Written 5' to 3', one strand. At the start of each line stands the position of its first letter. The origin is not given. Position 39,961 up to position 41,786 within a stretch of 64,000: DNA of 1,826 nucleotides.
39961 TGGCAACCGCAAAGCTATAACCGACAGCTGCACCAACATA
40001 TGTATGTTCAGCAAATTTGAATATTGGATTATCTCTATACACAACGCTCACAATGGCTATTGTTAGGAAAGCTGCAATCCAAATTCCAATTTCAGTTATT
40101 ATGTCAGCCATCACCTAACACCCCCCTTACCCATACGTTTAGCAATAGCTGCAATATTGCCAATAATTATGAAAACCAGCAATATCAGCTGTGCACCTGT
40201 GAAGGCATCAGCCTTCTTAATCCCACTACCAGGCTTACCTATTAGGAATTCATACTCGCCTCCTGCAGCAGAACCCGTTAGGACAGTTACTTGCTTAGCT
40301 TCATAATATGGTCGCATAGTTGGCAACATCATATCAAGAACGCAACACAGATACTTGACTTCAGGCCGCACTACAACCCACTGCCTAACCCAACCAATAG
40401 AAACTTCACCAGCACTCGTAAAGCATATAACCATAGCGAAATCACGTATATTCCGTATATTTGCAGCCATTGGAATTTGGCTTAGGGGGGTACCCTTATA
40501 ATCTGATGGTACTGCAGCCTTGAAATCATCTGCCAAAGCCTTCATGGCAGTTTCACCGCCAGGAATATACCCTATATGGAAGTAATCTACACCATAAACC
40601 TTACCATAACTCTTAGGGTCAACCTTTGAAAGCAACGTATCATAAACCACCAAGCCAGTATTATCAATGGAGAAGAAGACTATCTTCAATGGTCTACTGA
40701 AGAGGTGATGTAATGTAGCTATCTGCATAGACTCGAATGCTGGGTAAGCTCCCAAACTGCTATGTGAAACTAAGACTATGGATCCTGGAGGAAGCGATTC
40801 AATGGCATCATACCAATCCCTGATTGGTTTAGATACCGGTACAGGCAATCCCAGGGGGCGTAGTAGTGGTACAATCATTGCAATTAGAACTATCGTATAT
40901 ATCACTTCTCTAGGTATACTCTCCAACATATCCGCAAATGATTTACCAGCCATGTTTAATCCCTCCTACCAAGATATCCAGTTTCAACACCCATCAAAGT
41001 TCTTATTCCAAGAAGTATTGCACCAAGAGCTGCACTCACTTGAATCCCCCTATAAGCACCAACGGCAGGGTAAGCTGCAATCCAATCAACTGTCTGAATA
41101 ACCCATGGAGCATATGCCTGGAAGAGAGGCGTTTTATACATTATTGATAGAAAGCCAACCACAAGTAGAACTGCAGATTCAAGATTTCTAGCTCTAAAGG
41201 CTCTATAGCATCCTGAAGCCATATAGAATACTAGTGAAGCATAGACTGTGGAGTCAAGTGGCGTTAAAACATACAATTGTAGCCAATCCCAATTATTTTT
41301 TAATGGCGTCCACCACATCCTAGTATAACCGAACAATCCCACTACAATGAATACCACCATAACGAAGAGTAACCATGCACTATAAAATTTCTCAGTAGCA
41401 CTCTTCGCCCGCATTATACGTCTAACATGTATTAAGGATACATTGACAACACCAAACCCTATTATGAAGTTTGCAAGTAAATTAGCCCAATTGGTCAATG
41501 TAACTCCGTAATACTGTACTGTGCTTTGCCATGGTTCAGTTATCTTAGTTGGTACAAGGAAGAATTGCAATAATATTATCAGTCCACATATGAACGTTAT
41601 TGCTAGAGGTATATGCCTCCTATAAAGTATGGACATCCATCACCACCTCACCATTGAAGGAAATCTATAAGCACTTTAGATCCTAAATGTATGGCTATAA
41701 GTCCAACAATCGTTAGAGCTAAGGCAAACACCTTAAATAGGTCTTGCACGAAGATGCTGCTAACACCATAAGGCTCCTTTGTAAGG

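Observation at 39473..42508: Four-gene, translationally coupled operon of uncharacterised membrane proteins built from two duplicated bitopic+polytopic modules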

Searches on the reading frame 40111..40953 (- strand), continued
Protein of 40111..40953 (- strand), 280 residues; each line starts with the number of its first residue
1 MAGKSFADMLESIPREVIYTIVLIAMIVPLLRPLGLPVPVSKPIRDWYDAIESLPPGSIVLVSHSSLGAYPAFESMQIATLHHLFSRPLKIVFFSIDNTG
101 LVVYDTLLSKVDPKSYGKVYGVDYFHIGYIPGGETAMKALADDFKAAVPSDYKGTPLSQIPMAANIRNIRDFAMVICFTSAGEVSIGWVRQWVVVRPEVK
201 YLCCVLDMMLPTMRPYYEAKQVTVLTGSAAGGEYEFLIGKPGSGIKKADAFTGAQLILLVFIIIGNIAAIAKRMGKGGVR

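Call 60: search_protein_families(library=pfam, proteins=[L105:903-2030:+, L091:1903-3936:-, L111:2547-4112:+, L072:2057-3895:+, L072:3876-5777:+, L104:11704-13629:-, L119:11061-11702:-, L102:6211-7161:+, L122:10403-13417:+, L071:2424-3659:+], max_evalue=0.01)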
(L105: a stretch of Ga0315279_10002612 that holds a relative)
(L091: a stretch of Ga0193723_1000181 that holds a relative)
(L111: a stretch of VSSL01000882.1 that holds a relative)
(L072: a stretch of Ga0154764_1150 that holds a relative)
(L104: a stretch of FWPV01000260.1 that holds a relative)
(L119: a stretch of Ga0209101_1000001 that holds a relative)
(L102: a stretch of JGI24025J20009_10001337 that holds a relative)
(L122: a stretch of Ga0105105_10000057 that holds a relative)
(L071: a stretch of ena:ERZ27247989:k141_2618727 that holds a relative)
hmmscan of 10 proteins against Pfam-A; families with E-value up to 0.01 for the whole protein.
L105:903-2030:+ (375 aa): 4 families
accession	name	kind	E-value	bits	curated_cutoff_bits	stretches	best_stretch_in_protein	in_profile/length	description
PF13375.12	RnfC_N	-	0.0017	18.8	25.6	0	75-115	47-84/101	RnfC Barrel sandwich hybrid domain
PF05896.17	NQRA_N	-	0.0055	17.3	25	0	66-112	36-79/94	NqrA N-terminal barrel-sandwich hybrid domain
PF00364.28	Biotin_lipoyl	-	0.0065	16.7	22.1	0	72-125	19-70/73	Biotin-requiring enzyme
PF01551.29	Peptidase_M23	-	0.0079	16.8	28.7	0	72-90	55-73/96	Peptidase family M23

L091:1903-3936:- (677 aa): 3 families
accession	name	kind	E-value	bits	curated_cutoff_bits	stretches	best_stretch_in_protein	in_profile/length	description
PF00999.27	Na_H_Exchanger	-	2.1e-64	218.2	26.2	1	15-374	3-374/375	Sodium/hydrogen exchanger, transmembrane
PF02254.24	TrkA_N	-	1.4e-21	77.4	23.8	1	418-531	1-114/116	TrkA-N domain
PF02080.26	TrkA_C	-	1.8e-15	57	27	1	598-663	6-70/71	TrkA-C domain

L111:2547-4112:+ (521 aa): 1 family
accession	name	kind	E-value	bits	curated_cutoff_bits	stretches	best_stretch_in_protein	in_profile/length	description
PF14052.12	Caps_assemb_Wzi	-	2e-12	47.3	30.1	1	184-435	68-344/392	Capsule assembly protein Wzi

L072:2057-3895:+ (612 aa): 2 families
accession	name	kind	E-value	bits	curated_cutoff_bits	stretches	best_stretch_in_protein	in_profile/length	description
PF12969.12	DUF3857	-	2.5e-10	41.1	24.6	1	51-180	4-142/170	Domain of Unknown Function with PDB structure (DUF3857)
PF01841.26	Transglut_core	-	2.9e-07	31.2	23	1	255-370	1-108/108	Transglutaminase-like superfamily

L072:3876-5777:+ (633 aa): 1 family
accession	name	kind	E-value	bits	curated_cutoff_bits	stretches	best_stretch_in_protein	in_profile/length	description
PF12969.12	DUF3857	-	5.4e-05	23.7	24.6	1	114-211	72-167/170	Domain of Unknown Function with PDB structure (DUF3857)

L104:11704-13629:- (641 aa): 2 families
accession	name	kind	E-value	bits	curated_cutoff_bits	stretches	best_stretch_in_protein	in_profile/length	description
PF03449.20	GreA_GreB_N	-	1e-21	77.3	24.5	1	493-561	2-70/71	Transcription elongation factor, N-terminal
PF01272.25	GreA_GreB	-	2.2e-17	63.2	26.9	1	570-638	3-76/77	Transcription elongation factor, GreA/GreB, C-term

L119:11061-11702:- (213 aa): 1 family
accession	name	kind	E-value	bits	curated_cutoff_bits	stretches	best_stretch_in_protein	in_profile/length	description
PF01300.24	Sua5_yciO_yrdC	-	1.5e-52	178.1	25.1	1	26-196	7-178/178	Telomere recombination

L102:6211-7161:+ (316 aa): 4 families
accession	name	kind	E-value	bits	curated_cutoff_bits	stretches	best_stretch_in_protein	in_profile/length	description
PF00849.27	PseudoU_synth_2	-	2.1e-31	109.7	26.8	1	87-240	1-152/152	RNA pseudouridylate synthase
PF01479.30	S4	-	4.5e-14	52.4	22.8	1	14-60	1-48/48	S4 domain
PF22421.1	SYY_C-terminal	-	0.00072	19.8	27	1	12-50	17-55/83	Tyrosine--tRNA ligase SYY-like C-terminal domain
PF14451.12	Ub-Mut7C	-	0.005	17.1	23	0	37-63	48-74/81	Mut7-C ubiquitin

L122:10403-13417:+ (1004 aa): 3 families
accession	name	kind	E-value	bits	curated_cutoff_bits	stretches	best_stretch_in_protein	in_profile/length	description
PF02896.24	PEP-utilizers_C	-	3.2e-86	289.6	22.8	1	631-991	4-291/293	PEP-utilising enzyme, PEP-binding domain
PF01326.24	PPDK_N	-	7.8e-55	186.9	27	3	175-411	77-227/328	Pyruvate phosphate dikinase, AMP/ATP-binding domain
PF00391.29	PEP-utilizers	-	4.5e-24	84.3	23.1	1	535-616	3-72/72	PEP-utilising enzyme, mobile domain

L071:2424-3659:+ (411 aa): 2 families
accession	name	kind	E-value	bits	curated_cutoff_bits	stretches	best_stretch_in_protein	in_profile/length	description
PF20539.3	DUF6754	-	4.9e-116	386.8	27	1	150-398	2-250/257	Domain of unknown function (DUF6754)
PF10342.15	Kre9_KNH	-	0.00063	20.9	24.6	1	63-138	9-83/94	Kre9/KNH-like N-terminal Ig-like domain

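Call 64: search_protein_families(library=ncbifam, proteins=[L105:903-2030:+], max_evalue=0.1)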
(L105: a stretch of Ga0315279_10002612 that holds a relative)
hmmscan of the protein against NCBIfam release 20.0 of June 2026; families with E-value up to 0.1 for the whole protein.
L105:903-2030:+ (375 aa): 0 families

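Call 65: search_solved_structures(query=L105:903-2027:+, max_evalue=1)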
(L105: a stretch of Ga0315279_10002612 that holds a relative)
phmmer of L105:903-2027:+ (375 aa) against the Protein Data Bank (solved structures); distinct sequences matched with E-value up to 1: 0.

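Call 73: search_solved_structures(query=A6, max_evalue=10, show_alignments=2)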
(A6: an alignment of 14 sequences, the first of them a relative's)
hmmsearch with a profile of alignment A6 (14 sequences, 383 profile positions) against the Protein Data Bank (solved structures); distinct sequences matched with E-value up to 10: 12.
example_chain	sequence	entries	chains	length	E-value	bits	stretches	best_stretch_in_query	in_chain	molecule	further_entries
7mfn_BBB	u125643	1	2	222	0.018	16.9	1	127-232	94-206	N-acetylmannosamine-6-phosphate 2-epimerase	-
1y0e_A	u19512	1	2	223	0.03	16.1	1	127-232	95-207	Putative N-acetylmannosamine-6-phosphate 2-epimerase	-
6vva_A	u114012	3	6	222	0.031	16.1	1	127-232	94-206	N-acetylmannosamine-6-phosphate 2-epimerase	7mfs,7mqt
3c8o_A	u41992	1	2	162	0.037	15.8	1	175-247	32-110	Regulator of ribonuclease activity A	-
7s5f_B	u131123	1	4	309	0.044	15.5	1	242-317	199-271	Manose-6-phosphate reductase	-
4jej_A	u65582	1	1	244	0.076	14.8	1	194-235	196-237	Geranylgeranylglyceryl phosphate synthase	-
2e70_A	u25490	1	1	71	0.18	13.6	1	323-365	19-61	Transcription elongation factor SPT5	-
11kc_a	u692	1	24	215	0.2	13.4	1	173-240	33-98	Designed nanoparticle O43-B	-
3vcr_A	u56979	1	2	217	0.37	12.5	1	190-237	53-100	putative Kdpg (2-keto-3-deoxy-6-phosphogluconate) aldolase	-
4v4n_AU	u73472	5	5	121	0.58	11.9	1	313-356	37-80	50S ribosomal protein L24P | Large ribosomal subunit protein uL24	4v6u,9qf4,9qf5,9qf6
6p6f_A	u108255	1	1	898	0.8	11.4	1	172-240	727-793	I53-50A.1NT1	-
4chg_G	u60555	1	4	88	1.2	10.9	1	50-112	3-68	ANTITOXIN VAPB15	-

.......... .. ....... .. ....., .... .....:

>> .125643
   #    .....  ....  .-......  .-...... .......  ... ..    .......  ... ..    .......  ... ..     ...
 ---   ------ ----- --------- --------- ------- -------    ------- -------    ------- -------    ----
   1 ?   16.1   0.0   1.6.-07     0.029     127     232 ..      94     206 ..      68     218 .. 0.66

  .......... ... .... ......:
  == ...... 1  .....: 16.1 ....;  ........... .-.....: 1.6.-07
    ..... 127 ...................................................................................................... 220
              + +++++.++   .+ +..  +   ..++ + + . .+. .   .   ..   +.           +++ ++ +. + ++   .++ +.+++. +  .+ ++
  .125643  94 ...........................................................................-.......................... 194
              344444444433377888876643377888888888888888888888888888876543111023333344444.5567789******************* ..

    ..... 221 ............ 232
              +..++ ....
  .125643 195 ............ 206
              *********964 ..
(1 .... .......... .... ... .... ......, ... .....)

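Call 74: search_protein_families(library=pfam, proteins=[L125:4644-7325:+, L075:1225-2808:+, L136:2396-4108:+, L117:5830-7359:+, L122:5786-7330:+, L137:5979-7328:+, L078:2516-3790:+, L089:6066-7367:+], max_evalue=0.01)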
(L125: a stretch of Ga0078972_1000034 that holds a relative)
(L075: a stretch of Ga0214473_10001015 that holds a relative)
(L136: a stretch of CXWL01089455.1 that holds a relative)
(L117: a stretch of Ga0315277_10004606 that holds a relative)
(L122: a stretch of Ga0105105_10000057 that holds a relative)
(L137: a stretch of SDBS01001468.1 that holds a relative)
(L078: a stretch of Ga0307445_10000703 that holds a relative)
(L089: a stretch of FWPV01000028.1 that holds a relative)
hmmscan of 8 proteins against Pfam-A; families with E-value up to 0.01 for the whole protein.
L125:4644-7325:+ (893 aa): 2 families
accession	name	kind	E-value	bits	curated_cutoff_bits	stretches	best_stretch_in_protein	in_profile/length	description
PF20539.3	DUF6754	-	3.3e-108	361.1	27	1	633-887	2-256/257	Domain of unknown function (DUF6754)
PF00041.27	fn3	-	0.00026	21.6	25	0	306-353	15-59/84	Fibronectin type III domain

L075:1225-2808:+ (527 aa): 1 family
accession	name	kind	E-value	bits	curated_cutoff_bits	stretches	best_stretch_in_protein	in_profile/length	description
PF20539.3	DUF6754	-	6.3e-119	396.3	27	1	264-510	3-248/257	Domain of unknown function (DUF6754)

L136:2396-4108:+ (570 aa): 1 family
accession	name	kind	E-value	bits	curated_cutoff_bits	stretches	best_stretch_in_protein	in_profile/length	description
PF20539.3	DUF6754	-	6.6e-113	376.5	27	1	312-565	3-256/257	Domain of unknown function (DUF6754)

L117:5830-7359:+ (509 aa): 1 family
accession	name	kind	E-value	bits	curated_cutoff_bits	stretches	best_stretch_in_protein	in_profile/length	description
PF20539.3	DUF6754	-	3.4e-121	403.7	27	1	245-490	3-248/257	Domain of unknown function (DUF6754)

L122:5786-7330:+ (514 aa): 1 family
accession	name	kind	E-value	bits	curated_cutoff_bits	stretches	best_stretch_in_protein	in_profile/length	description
PF20539.3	DUF6754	-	1.2e-115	385.5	27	1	257-509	4-256/257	Domain of unknown function (DUF6754)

L137:5979-7328:+ (449 aa): 1 family
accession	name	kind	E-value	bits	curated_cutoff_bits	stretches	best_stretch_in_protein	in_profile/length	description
PF20539.3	DUF6754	-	1.2e-113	378.9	27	1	191-445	3-257/257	Domain of unknown function (DUF6754)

L078:2516-3790:+ (424 aa): 1 family
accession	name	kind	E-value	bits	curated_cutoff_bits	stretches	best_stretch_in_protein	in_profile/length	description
PF20539.3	DUF6754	-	9.3e-121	402.3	27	1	163-410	2-249/257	Domain of unknown function (DUF6754)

L089:6066-7367:+ (433 aa): 1 family
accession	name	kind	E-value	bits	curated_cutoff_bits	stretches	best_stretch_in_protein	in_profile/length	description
PF20539.3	DUF6754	-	8.4e-114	379.5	27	1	174-425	2-253/257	Domain of unknown function (DUF6754)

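Call 75: search_protein_families(library=padloc, proteins=[window:40111-40953:-], max_evalue=0.1)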
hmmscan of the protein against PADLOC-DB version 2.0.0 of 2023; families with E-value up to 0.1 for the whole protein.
window:40111-40953:- (280 aa): 0 families

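Call 91: search_protein_families(library=pfam, alignment_id=A8, max_evalue=0.00001)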
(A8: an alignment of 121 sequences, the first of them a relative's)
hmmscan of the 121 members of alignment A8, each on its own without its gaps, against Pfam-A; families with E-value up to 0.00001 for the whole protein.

A. member 1, L077:11426-13414:+ (663 aa): 0 families

B. families by the number of members that match (of 121 scanned): 179 families (the first 25 are shown)
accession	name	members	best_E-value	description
PF00515.34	TPR_1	3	8.3e-34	Tetratricopeptide repeat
PF07719.23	TPR_2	3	5.7e-32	Tetratricopeptide repeat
PF13181.12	TPR_8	3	2.7e-28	Tetratricopeptide repeat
PF13424.12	TPR_12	3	2.9e-23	Tetratricopeptide repeat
PF13649.12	Methyltransf_25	3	3e-18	Methyltransferase domain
PF01797.21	Y1_Tnp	3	2.7e-14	Transposase IS200 like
PF18962.6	Por_Secre_tail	3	1.2e-08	Secretion system C-terminal sorting domain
PF00326.27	Peptidase_S9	2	2.6e-57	Prolyl oligopeptidase family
PF00580.27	UvrD-helicase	2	1.1e-40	UvrD/REP helicase N-terminal domain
PF00005.33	ABC_tran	2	8e-34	ABC transporter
PF00072.30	Response_reg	2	2.3e-33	Response regulator receiver domain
PF02518.31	HATPase_c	2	7.4e-30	Histidine kinase-, DNA gyrase B-, and HSP90-like ATPase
PF13361.12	UvrD_C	2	6e-29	UvrD-like helicase C-terminal domain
PF13414.12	TPR_11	2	3.8e-27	TPR repeat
PF00512.31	HisKA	2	8e-24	His Kinase A (phospho-acceptor) domain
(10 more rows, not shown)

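Call 95: fold_search(model_id=the predicted structure, library=pdb)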
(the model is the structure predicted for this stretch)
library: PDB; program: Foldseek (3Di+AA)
matches with E <= 10: 1655; with E <= 0.001: 0
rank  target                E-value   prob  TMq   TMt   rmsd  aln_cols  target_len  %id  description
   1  4l76_C                4.7e-03  1.00  0.31  0.38   6.2       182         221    9  Ca2+-bound E212Q mutant MthK RCK domain (released 2013-10-23)
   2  2aej_A                5.0e-03  1.00  0.32  0.39   5.2       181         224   11  Crystal Structures of the MthK RCK Domain in no Ca2+ bound form (released 2005-10-25)
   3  4xvz_B                5.6e-03  0.97  0.33  0.44  14.6       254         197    8  MycF mycinamicin III 3'-O-methyltransferase in complex with Mg (released 2015-03-04)
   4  4xvz_A                6.3e-03  0.96  0.33  0.43  14.4       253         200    8  MycF mycinamicin III 3'-O-methyltransferase in complex with Mg (released 2015-03-04)
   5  5i45                  7.4e-03  0.96  0.31  0.41  12.4       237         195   13  1.35 Angstrom Crystal Structure of C-terminal Domain of Glycosyl Transferase Group 1 Family Protein (LpcC) from Francise (released 2016-02-24)
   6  4xvz_D                8.3e-03  0.92  0.32  0.42  14.7       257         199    7  MycF mycinamicin III 3'-O-methyltransferase in complex with Mg (released 2015-03-04)
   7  6me4                  9.9e-03  0.85  0.33  0.21  16.3       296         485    9  XFEL crystal structure of human melatonin receptor MT1 in complex with 2-iodomelatonin (released 2019-04-24)
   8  4l76_D                1.0e-02  1.00  0.30  0.37   6.1       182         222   10  Ca2+-bound E212Q mutant MthK RCK domain (released 2013-10-23)
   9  2v8z_A                1.0e-02  0.54  0.24  0.22  13.5       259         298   12  Crystal Structure of YagE, a prophage protein belonging to the dihydrodipicolinic acid synthase family from E. coli K1 (released 2008-03-04)
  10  4l75_A                1.1e-02  1.00  0.34  0.40   5.5       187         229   12  Ca2+-bound D184N mutant MthK RCK domain at 2.4 Angstrom (released 2013-10-23)
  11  4l75_B                1.1e-02  1.00  0.31  0.37   6.0       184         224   11  Ca2+-bound D184N mutant MthK RCK domain at 2.4 Angstrom (released 2013-10-23)
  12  4p4g_A                1.2e-02  0.97  0.33  0.34   7.4       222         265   12  Crystal Structure of Mycobacterium tuberculosis Shikimate Dehydrogenase (released 2015-03-18)
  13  3phg_A                1.4e-02  0.84  0.27  0.28   8.1       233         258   13  Crystal structure of the Shikimate 5-Dehydrogenase (aroE) from Helicobacter pylori (released 2011-11-09)
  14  4l75_D                1.5e-02  1.00  0.32  0.39   5.2       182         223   13  Ca2+-bound D184N mutant MthK RCK domain at 2.4 Angstrom (released 2013-10-23)
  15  5uof_A                1.5e-02  0.87  0.34  0.22  17.8       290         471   10  Crystal structure of alpha,alpha-trehalose 6-phosphate sythase from Burkholderia multivorans (released 2017-02-15)
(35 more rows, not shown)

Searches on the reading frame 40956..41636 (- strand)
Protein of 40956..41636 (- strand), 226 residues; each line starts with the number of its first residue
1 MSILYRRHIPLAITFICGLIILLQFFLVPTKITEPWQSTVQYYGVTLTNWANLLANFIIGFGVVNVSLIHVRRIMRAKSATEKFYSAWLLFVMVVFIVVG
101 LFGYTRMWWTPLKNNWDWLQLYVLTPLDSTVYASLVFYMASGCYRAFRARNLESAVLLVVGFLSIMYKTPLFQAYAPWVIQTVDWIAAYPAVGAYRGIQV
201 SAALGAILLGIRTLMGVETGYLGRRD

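Call 3: search_protein_families(library=pfam, proteins=[window:40956-41636:-], max_evalue=1)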
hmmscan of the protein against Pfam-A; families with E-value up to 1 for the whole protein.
window:40956-41636:- (226 aa): 0 families

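Call 4: search_protein_families(library=ncbifam, proteins=[window:40956-41636:-], max_evalue=1)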
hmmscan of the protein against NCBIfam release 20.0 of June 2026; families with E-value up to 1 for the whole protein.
window:40956-41636:- (226 aa): 0 families

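Call 8: search_protein_families(library=phrogs, proteins=[window:40956-41636:-], max_evalue=1)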
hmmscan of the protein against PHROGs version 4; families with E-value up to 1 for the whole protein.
window:40956-41636:- (226 aa): 2 families
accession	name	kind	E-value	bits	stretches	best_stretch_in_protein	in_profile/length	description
phrog_6632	-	unknown function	0.082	13.8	1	69-109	8-45/45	-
phrog_26721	-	unknown function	0.25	12.8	1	155-184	14-43/68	-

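Call 33: search_solved_structures(query=A3, max_evalue=10)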
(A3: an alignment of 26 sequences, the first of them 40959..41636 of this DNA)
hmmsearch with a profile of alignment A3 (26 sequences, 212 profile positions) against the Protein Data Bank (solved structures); distinct sequences matched with E-value up to 10: 0.

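Call 75: search_protein_families(library=padloc, proteins=[window:40956-41636:-], max_evalue=0.1)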
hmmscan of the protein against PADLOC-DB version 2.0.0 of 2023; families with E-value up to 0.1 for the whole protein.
window:40956-41636:- (226 aa): 0 families
